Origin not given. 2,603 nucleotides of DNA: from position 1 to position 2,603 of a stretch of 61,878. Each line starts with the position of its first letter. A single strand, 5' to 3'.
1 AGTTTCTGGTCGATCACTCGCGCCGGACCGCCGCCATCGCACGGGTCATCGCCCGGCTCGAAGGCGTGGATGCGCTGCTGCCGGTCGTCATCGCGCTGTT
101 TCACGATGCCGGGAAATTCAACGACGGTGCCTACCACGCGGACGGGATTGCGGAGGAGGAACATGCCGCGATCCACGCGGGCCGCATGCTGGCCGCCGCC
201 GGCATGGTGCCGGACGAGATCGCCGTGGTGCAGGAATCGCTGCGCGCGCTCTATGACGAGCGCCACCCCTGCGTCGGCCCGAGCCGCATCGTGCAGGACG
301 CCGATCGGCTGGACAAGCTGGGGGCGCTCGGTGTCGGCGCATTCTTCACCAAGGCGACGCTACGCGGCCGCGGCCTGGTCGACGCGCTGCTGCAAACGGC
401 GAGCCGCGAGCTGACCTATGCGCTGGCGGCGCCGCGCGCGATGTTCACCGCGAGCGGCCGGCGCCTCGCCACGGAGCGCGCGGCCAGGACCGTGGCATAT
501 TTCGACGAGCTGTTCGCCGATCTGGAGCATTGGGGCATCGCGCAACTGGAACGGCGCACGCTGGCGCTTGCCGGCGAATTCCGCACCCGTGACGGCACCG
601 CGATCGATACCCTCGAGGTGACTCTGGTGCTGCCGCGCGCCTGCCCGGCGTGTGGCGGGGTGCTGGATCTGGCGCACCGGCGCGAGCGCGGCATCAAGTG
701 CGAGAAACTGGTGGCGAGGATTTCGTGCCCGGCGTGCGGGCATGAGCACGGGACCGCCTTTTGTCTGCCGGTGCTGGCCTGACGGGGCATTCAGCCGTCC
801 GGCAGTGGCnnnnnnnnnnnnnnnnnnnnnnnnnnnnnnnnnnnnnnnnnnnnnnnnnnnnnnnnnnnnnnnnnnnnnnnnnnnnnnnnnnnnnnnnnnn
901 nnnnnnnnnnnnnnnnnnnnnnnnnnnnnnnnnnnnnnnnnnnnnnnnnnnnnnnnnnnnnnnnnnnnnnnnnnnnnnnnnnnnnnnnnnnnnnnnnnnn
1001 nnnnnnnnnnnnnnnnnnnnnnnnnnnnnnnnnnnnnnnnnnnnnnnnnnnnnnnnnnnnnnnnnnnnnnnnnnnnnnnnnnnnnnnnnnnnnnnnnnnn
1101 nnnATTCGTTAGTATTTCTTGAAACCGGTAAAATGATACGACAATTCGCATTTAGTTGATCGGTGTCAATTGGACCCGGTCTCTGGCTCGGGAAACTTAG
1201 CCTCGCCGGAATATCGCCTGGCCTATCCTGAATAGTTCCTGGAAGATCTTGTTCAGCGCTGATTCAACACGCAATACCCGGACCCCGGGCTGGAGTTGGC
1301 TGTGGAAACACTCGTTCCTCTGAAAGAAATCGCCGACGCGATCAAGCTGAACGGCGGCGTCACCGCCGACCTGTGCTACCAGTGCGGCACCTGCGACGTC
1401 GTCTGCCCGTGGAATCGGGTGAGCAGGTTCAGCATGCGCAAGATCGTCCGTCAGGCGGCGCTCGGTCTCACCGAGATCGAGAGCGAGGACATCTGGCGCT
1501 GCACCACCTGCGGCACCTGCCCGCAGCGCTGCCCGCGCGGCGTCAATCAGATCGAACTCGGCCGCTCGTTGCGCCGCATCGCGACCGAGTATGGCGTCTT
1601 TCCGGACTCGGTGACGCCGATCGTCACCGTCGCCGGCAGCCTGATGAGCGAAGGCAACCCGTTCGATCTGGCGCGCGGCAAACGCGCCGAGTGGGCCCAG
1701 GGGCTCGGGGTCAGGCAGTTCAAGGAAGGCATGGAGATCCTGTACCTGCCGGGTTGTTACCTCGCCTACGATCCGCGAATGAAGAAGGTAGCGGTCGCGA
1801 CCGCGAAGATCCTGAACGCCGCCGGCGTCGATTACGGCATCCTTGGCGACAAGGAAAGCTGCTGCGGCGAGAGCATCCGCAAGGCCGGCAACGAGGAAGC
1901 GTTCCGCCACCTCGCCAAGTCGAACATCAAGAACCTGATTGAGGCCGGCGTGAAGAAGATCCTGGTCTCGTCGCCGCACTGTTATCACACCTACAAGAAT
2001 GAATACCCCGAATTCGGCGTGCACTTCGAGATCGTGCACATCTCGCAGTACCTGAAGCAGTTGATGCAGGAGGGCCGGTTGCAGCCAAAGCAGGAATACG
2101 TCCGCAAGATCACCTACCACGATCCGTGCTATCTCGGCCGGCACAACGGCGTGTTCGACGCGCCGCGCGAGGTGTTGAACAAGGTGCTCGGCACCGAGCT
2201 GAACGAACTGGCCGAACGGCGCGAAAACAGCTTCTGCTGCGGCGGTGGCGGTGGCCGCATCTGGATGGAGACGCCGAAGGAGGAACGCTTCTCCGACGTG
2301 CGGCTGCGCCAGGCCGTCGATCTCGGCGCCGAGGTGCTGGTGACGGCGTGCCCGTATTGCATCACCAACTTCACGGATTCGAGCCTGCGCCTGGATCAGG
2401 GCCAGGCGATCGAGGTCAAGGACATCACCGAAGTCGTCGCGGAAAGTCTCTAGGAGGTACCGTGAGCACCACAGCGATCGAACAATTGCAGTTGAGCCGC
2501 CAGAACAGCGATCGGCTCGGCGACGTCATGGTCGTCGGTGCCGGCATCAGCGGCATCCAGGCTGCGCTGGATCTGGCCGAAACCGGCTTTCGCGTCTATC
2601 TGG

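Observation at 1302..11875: Complete BamB-I-type inventory (tungsten AOR + Hdr-like + Nuo-like modules) in permuted order D-E-F-G-H-I-B-C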

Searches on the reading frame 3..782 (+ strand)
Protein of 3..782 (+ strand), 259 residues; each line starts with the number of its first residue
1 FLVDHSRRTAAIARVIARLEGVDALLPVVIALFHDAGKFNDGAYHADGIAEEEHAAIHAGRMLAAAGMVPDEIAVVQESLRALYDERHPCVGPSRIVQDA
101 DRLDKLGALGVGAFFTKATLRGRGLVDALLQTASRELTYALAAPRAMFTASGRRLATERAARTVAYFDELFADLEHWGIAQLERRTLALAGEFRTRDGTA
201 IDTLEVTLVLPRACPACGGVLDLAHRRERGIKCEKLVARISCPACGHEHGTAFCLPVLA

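Call 17: search_protein_families(library=pfam, proteins=[window:3-782:+], max_evalue=0.00001)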
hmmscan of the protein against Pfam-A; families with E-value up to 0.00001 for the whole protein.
window:3-782:+ (259 aa): 1 family
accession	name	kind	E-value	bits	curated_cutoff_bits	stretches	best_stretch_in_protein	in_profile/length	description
PF01966.28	HD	-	2.6e-08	34.6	22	1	3-104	2-114/116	HD domain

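Call 42: search_protein_families(library=ncbifam, proteins=[window:3-782:+], max_evalue=1e-10)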
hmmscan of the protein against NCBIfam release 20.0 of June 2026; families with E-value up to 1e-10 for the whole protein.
window:3-782:+ (259 aa): 0 families

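Call 54: find_related_loci(query=window:3-782:+, collection=genome_contigs, flank=6000)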
Query window:3-782:+ (259 aa) in genome_contigs; peptide patterns used: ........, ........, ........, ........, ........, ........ (x = any residue, [..] = any of these).
215 stretches matched a pattern; 48 encode a relative of the query (tblastn E <= 1e-3); 48 distinct loci.
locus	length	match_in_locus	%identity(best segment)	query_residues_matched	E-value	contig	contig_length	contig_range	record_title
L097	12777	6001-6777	66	1-259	7e-114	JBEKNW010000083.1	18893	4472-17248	MAG: Xanthobacteraceae bacterium isolate SPRUCE 426 SPRUCE_426_83, whole genome shotgun sequence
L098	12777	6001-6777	63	1-259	5e-114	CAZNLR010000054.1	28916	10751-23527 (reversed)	MAG TPA_asm: uncultured Rhodospirillaceae bacterium isolate SRP200020_co5_401 genome assembly, contig: NODE_2435_length_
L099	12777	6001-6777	65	1-259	1e-113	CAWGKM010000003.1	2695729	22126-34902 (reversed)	MAG: uncultured Alphaproteobacteria bacterium isolate MFD02248.bin.1.117 genome assembly, contig: contig_7239, whole gen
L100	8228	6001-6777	66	1-259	2e-112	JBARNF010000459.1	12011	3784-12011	MAG: Bradyrhizobium sp. isolate MFD06661_ilm_asm_bin7 k127_115240, whole genome shotgun sequence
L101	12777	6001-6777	64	1-259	1e-110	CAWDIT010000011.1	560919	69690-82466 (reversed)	MAG: uncultured bacterium isolate MFD04716.bin.1.121 genome assembly, contig: contig_25295, whole genome shotgun sequenc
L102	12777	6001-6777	64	1-259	1e-109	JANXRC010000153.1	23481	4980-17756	MAG: Rhodocyclaceae bacterium isolate GL140_6_concoct_142 GL140_6_k141_2596116, whole genome shotgun sequence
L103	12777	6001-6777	63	1-259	9e-110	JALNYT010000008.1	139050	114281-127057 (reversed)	MAG: Sulfuritalea sp. isolate SO_2017_GW1 bin 197 NODE_893_length_139050_cov_15.316053_OW334_2017, whole genome shotgun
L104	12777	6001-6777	65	1-259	1e-109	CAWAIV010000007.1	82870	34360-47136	MAG: uncultured proteobacterium isolate MFD02416.bin.2.32 genome assembly, contig: contig_24538, whole genome shotgun se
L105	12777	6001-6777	66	1-259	2e-109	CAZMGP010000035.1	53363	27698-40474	MAG TPA_asm: uncultured Enterobacteriaceae bacterium isolate SRP093762_co1_12 genome assembly, contig: NODE_383_length_5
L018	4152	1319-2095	64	1-259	4e-110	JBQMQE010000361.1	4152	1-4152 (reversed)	MAG: Burkholderiales bacterium isolate SAF384-004 bin5.fa-361, whole genome shotgun sequence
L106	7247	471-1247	64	1-259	8e-108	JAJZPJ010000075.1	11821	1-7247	MAG: Proteobacteria bacterium isolate SKS1.bin120 NODE_9672_length_11821_cov_7.504618, whole genome shotgun sequence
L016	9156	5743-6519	64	1-259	9e-108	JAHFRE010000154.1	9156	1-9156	MAG: Sterolibacterium sp. isolate nzgw567 NODE_6250_length_9157_cov_6.713922, whole genome shotgun sequence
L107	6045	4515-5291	66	1-259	3e-107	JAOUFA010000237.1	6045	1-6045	MAG: Betaproteobacteria bacterium isolate 4_1_July_SF_Bin28 4_1_July_SF_Bin28_scaffold_7526_c1, whole genome shotgun seq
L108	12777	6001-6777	63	1-259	9e-107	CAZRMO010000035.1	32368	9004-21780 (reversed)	MAG TPA_asm: uncultured Enterobacteriaceae bacterium isolate binchicken_co224_260 genome assembly, contig: NODE_1114_len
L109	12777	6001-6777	64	1-259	3e-106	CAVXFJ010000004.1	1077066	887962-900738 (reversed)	MAG: uncultured proteobacterium isolate MFD02416.bin.1.330 genome assembly, contig: contig_11963, whole genome shotgun s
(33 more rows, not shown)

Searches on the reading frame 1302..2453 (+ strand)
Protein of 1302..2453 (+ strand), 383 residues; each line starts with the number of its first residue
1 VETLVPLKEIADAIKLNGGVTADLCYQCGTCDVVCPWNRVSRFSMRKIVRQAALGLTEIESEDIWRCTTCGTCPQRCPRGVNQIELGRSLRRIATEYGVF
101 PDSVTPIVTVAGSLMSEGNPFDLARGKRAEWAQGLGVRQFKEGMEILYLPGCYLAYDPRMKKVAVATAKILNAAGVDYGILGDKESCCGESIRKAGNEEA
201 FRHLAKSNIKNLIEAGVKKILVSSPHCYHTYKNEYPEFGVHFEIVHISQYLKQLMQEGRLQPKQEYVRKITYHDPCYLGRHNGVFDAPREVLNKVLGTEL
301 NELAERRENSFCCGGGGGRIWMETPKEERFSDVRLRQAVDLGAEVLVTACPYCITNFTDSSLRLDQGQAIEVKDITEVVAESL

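Call 4: search_protein_families(library=pfam, proteins=[window:1302-2453:+])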
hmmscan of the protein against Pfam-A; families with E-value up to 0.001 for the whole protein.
window:1302-2453:+ (383 aa): 8 families
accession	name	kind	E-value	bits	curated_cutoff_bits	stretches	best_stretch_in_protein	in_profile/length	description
PF02754.22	CCG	-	1.7e-35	121.4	20.6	2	270-357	1-84/85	Cysteine-rich domain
PF13183.11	Fer4_8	-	7.3e-12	46.1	27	1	22-81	2-68/68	4Fe-4S dicluster domain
PF13187.11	Fer4_9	-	6.7e-09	36.1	27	1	25-80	2-50/52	4Fe-4S dicluster domain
PF25160.1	LdpA_Fe-S-bd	-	1.8e-08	34.5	27.6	1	11-45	15-48/49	LdpA Fe-S cluster-binding domain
PF13237.11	Fer4_10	-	2.5e-07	31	25.5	1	22-78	6-53/53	4Fe-4S dicluster domain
PF12838.12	Fer4_7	-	4.1e-07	30.8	27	1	25-81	2-52/52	4Fe-4S dicluster domain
PF13534.11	Fer4_17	-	8.6e-07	29.9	22.2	1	25-82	2-61/61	4Fe-4S dicluster domain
PF13484.11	Fer4_16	-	0.00012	23.2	30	0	22-38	50-66/66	4Fe-4S double cluster binding domain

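Call 5: search_protein_families(library=ncbifam, proteins=[window:1302-2453:+])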
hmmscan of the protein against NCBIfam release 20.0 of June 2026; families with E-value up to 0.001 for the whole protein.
window:1302-2453:+ (383 aa): 24 families
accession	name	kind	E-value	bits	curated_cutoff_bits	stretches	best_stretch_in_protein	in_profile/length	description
NF004898.0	PRK06259.1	equivalog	2.2e-43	148.6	385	1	25-381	136-486/488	fumarate reductase (CoM/CoB) subunit TfrB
NF045670.1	quin_L_LdhH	equivalog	2e-29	102.4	800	1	141-379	464-705/706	L-lactate dehydrogenase (quinone) large subunit LdhH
NF008369.0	PRK11168.1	equivalog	4.2e-28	98.3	278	2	131-354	153-377/401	anaerobic glycerol-3-phosphate dehydrogenase subunit C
NF045724.1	ferredox_TmcB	equivalog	5.6e-24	84.5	735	1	65-378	99-423/430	electron transfer complex ferredoxin TmcB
NF045663.1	diclust_near_Sec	equivalog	8.9e-24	83.6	530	1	25-360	311-621/759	pyridine nucleotide-disulfide oxidoreductase/dicluster-binding protein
TIGR03290.1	CoB_CoM_SS_C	equivalog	6.4e-23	81.3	160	1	23-103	2-84/144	CoB--CoM heterodisulfide reductase subunit C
NF045796.1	DsrK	equivalog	3.5e-19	68.8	400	1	64-324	117-379/453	sulfate reduction electron transfer complex DsrMKJOP subunit DsrK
TIGR03379.1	glycerol3P_GlpC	equivalog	1.6e-17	63.3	279.9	1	130-319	148-337/397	anaerobic glycerol-3-phosphate dehydrogenase subunit GlpC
NF038018.1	qmoC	equivalog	1.2e-15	57.9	300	1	12-111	7-108/360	quinone-interacting membrane-bound oxidoreductase complex subunit QmoC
NF045711.1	sulf_resp_HmcF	equivalog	1e-14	54.2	750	1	242-359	307-427/457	sulfate respiration complex iron-sulfur protein HmcF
NF041779.1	hetero_SS_HdrC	equivalog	2.4e-14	53.2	350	1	12-117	20-126/198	ferredoxin:CoB-CoM heterodisulfide reductase subunit HdrC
NF041890.1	hdrC_Methbact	equivalog_domain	4.7e-14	52.4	270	1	10-117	16-124/192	ferredoxin:CoB-CoM heterodisulfide reductase subunit HdrC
NF008434.0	PRK11274.1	equivalog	1.5e-12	47.2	333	1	25-360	25-391/409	glycolate oxidase subunit GlcF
TIGR03288.1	CoB_CoM_SS_B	equivalog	1.8e-08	34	345.15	1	301-361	181-241/290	CoB--CoM heterodisulfide reductase subunit B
TIGR04105.1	FeFe_hydrog_B1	subfamily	4.3e-06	25.7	450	1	20-80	139-203/462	monomeric [FeFe] hydrogenase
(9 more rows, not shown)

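Call 24: find_encoding_contigs(protein=window:1302-2453:+, flank=10000, max_places=6)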
Protein window:1302-2453:+ (383 aa): no gene with exactly this product is on record in the collection.
